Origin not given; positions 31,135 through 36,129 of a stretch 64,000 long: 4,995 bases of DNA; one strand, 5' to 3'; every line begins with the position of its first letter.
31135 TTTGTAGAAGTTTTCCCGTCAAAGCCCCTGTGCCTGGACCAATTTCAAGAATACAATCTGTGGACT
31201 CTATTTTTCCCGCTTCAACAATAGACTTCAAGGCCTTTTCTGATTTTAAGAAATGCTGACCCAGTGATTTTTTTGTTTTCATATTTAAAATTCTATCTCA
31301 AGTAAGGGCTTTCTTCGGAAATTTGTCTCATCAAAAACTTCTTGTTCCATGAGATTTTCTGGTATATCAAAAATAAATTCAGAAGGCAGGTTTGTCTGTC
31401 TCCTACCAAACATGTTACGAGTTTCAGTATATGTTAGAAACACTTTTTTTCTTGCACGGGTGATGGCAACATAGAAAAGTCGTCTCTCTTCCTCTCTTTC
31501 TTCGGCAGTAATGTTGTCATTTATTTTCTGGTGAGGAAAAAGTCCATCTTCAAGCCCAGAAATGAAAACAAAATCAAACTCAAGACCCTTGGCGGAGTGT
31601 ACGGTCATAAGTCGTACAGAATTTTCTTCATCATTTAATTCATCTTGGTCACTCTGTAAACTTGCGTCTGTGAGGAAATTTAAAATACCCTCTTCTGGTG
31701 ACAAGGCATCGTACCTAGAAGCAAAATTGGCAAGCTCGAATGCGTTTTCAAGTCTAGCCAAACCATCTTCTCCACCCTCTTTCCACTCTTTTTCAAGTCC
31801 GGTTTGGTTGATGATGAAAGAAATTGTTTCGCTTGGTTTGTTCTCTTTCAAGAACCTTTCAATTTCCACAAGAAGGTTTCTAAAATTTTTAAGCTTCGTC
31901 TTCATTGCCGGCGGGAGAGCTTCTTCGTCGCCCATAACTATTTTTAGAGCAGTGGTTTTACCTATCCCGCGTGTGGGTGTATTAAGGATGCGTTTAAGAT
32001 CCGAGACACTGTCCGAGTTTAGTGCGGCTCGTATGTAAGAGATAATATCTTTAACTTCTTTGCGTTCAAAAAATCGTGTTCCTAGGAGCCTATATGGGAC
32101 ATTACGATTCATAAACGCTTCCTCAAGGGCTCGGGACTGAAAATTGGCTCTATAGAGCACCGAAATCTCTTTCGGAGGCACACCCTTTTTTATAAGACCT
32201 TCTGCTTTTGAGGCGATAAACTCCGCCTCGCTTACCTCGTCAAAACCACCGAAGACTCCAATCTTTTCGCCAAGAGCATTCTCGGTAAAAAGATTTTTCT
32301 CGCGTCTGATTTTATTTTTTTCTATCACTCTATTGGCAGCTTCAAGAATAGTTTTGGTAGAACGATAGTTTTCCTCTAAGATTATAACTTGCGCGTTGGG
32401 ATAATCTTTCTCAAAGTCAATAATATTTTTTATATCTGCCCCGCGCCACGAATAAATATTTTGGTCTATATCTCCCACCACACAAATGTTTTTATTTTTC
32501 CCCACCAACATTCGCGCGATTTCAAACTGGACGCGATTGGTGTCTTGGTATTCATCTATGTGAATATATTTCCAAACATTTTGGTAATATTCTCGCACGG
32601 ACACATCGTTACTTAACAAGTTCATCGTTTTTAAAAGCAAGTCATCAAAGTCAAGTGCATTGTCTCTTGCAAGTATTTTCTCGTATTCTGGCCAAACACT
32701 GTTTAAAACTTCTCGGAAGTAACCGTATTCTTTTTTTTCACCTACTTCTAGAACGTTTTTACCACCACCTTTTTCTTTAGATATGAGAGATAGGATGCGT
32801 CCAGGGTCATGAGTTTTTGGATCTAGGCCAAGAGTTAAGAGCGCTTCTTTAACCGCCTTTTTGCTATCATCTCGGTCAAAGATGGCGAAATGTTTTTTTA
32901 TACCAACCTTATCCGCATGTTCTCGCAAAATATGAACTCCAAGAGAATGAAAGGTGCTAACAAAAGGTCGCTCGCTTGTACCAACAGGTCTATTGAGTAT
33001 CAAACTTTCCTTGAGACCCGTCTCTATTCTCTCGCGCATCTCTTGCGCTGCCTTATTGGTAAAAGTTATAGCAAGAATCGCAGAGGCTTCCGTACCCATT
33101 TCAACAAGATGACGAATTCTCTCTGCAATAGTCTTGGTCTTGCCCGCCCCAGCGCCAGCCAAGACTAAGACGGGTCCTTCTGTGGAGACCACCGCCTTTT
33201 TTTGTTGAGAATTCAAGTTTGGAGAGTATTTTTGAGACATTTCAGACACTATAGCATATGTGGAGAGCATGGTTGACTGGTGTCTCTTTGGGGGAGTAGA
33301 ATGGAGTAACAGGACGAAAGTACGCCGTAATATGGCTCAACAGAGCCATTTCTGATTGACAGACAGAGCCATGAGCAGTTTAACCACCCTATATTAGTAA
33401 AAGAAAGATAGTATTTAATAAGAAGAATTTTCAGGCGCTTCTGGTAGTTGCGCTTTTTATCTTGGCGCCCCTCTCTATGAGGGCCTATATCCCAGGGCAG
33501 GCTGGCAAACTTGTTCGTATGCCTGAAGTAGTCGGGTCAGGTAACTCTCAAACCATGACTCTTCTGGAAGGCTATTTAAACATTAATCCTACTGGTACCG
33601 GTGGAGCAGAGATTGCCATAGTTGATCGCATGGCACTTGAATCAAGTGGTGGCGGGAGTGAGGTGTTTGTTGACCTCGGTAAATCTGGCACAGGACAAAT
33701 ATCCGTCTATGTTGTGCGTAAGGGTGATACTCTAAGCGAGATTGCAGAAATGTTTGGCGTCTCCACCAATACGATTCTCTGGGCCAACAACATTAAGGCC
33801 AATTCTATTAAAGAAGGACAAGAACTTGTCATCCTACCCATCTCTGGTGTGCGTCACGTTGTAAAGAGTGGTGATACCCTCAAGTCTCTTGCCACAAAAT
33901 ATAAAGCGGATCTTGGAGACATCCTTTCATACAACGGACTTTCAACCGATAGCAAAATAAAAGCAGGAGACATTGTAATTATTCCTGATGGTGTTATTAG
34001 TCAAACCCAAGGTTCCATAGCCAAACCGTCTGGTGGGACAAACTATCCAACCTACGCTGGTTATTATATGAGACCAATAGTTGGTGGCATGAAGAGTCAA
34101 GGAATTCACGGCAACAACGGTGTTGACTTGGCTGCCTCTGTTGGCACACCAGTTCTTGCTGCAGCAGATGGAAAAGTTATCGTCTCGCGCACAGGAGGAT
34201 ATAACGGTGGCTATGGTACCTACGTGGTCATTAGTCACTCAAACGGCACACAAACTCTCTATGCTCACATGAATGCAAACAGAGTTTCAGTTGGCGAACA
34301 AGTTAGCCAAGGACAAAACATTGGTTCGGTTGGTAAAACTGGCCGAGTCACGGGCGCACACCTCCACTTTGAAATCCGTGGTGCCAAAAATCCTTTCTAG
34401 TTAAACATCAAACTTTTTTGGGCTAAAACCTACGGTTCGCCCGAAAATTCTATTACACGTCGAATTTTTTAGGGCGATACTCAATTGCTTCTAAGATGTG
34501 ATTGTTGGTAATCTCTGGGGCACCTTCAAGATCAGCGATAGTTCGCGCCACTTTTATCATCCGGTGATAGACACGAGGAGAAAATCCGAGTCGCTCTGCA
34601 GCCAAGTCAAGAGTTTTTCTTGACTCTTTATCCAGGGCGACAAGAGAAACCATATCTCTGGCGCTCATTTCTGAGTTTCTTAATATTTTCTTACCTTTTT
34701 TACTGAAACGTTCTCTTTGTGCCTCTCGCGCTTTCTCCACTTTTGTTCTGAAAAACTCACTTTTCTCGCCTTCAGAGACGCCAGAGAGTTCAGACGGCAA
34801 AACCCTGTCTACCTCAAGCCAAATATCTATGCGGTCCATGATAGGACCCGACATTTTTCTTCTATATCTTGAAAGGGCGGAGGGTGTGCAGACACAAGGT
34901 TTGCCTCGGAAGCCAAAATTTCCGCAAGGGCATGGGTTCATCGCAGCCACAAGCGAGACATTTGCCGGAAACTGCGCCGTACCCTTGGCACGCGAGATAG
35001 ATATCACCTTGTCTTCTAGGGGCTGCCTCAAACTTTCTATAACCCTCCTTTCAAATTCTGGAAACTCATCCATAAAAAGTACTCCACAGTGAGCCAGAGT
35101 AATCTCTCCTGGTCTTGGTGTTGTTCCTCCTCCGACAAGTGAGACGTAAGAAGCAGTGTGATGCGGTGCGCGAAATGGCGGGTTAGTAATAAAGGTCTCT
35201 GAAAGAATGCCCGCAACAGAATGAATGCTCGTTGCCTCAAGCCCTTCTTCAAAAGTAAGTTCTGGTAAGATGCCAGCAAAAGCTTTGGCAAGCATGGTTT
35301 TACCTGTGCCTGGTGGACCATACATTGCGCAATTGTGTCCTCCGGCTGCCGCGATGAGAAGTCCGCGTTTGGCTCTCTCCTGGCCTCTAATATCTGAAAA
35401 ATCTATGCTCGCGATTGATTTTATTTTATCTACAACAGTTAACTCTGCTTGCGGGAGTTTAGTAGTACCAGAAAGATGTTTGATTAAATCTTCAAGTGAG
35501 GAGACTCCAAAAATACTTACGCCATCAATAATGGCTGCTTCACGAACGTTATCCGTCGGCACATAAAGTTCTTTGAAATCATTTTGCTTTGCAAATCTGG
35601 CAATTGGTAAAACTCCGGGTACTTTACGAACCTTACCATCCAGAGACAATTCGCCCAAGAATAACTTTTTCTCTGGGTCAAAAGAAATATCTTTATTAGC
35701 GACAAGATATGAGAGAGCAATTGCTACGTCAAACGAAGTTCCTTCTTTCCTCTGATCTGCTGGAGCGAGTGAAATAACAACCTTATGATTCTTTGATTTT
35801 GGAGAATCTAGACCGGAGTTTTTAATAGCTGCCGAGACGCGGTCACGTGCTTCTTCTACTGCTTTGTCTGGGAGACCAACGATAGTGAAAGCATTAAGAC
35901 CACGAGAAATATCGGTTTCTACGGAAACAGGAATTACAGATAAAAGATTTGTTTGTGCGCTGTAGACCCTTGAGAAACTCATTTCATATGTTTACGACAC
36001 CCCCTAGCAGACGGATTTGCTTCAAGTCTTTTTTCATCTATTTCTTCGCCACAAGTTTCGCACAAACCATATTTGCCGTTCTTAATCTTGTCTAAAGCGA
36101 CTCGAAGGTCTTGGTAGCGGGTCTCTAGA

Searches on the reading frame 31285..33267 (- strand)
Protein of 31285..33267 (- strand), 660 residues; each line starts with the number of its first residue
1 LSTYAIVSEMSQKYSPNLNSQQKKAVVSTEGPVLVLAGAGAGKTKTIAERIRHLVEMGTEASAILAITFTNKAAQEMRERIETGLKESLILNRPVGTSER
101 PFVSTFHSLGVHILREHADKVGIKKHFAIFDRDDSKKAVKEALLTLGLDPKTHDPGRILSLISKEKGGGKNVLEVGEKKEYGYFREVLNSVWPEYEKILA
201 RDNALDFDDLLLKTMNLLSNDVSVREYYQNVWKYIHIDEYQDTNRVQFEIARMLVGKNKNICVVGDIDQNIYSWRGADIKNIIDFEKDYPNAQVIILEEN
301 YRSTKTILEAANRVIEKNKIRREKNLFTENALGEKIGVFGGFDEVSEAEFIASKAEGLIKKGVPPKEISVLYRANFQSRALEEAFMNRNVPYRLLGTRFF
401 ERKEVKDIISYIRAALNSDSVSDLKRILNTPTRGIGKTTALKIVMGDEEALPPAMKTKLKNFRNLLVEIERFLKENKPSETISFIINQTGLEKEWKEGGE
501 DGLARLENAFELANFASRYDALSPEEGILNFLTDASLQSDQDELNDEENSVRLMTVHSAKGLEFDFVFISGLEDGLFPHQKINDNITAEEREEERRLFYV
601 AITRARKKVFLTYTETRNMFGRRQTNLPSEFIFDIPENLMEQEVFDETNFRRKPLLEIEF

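Call 65: search_protein_families(library=pfam, proteins=[window:31285-33267:-], max_evalue=0.001)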
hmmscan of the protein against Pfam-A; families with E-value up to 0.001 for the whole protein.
window:31285-33267:- (660 aa): 7 families
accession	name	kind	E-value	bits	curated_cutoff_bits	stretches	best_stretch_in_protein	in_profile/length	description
PF00580.27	UvrD-helicase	-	7.2e-83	278.8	23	1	18-290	1-271/271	UvrD/REP helicase N-terminal domain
PF13361.12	UvrD_C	-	3.8e-69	234.2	25.6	1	295-615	1-349/350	UvrD-like helicase C-terminal domain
PF13245.12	AAA_19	-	4e-24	85.8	25.1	1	22-273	1-132/134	AAA domain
PF13538.12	UvrD_C_2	-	4.6e-13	49.2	27.4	2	586-611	25-51/52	UvrD-like helicase C-terminal domain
PF13087.12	AAA_12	-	1.3e-08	35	27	0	542-611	130-190/195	AAA domain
PF01443.25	Viral_helicase1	-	5.8e-07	30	21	0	538-609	169-224/228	Viral superfamily 1 RNA helicase core domain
PF13604.12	AAA_30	-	8.6e-06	26.1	27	1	18-82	2-67/191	AAA domain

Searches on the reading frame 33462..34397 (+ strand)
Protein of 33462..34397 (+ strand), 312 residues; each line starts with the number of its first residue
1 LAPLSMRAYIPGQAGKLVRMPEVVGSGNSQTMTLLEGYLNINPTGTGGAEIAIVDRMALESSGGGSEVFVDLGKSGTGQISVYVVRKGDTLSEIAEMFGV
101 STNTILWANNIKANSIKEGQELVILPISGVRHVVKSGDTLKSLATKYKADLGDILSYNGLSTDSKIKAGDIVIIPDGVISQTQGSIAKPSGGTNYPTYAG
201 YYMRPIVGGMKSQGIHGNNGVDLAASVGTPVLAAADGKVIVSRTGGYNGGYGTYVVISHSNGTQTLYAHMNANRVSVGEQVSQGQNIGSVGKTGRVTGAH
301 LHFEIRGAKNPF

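Call 65: search_protein_families(library=pfam, proteins=[window:33462-34397:+], max_evalue=0.001)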
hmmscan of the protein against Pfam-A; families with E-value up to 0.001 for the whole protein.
window:33462-34397:+ (312 aa): 6 families
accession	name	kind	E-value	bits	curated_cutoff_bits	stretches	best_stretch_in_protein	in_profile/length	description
PF01551.29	Peptidase_M23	-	3e-31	107.9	28.7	1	218-310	3-92/96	Peptidase family M23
PF01476.26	LysM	-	4.6e-27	94.1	20.9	2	83-124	1-42/43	LysM domain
PF23473.1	LysM3_LYK4_5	-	1.5e-13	51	29.3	1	83-116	5-38/48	LYK4/5 LysM3 domain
PF23462.1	LysM3_NFP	-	9.2e-07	29.7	28.1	0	83-116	5-37/48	NFP LysM3 domain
PF23446.1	LysM1_NFP_LYK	-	3e-06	28.4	36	0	89-127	16-55/60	NFP/LYK LysM1 domain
PF23577.1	LysM_RLK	-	9.6e-05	22.8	27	0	83-126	3-44/44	LysM domain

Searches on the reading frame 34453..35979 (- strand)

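Call 65: search_protein_families(library=pfam, proteins=[window:34453-35979:-], max_evalue=0.001)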
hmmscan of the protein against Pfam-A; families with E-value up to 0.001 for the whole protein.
window:34453-35979:- (508 aa): 10 families
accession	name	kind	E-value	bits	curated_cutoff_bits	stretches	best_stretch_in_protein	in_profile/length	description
PF01078.27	Mg_chelatase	-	8.2e-88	293.6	20.3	1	193-394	1-203/207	Magnesium chelatase, subunit ChlI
PF13541.12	ChlI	-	1.6e-38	131.8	27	1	20-144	1-121/121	Subunit ChlI of Mg-chelatase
PF13335.12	Mg_chelatase_C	-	1.5e-27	96.4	26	1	404-502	1-94/94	Magnesium chelatase, subunit ChlI C-terminal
PF00493.29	MCM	-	1.2e-09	38.1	23.3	1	289-354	113-177/224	MCM P-loop domain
PF07728.20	AAA_5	-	1.9e-09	38.1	22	1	219-351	4-125/139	AAA domain (dynein-related subfamily)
PF00004.35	AAA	-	3.2e-05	24.8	21.2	1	219-238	3-22/131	ATPase family associated with various cellular activities (AAA)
PF13479.12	AAA_24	-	3.6e-05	24.1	27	1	216-319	4-86/195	AAA domain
PF00158.32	Sigma54_activat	-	0.00022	21.4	20.2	0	215-348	23-142/168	Sigma-54 interaction domain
PF05496.18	RuvB_N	-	0.00026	21.2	27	0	217-235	36-54/159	Holliday junction DNA helicase RuvB P-loop domain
PF05362.19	Lon_C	-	0.00086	19.4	21.1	0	41-166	70-199/205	Lon protease (S16) C-terminal proteolytic domain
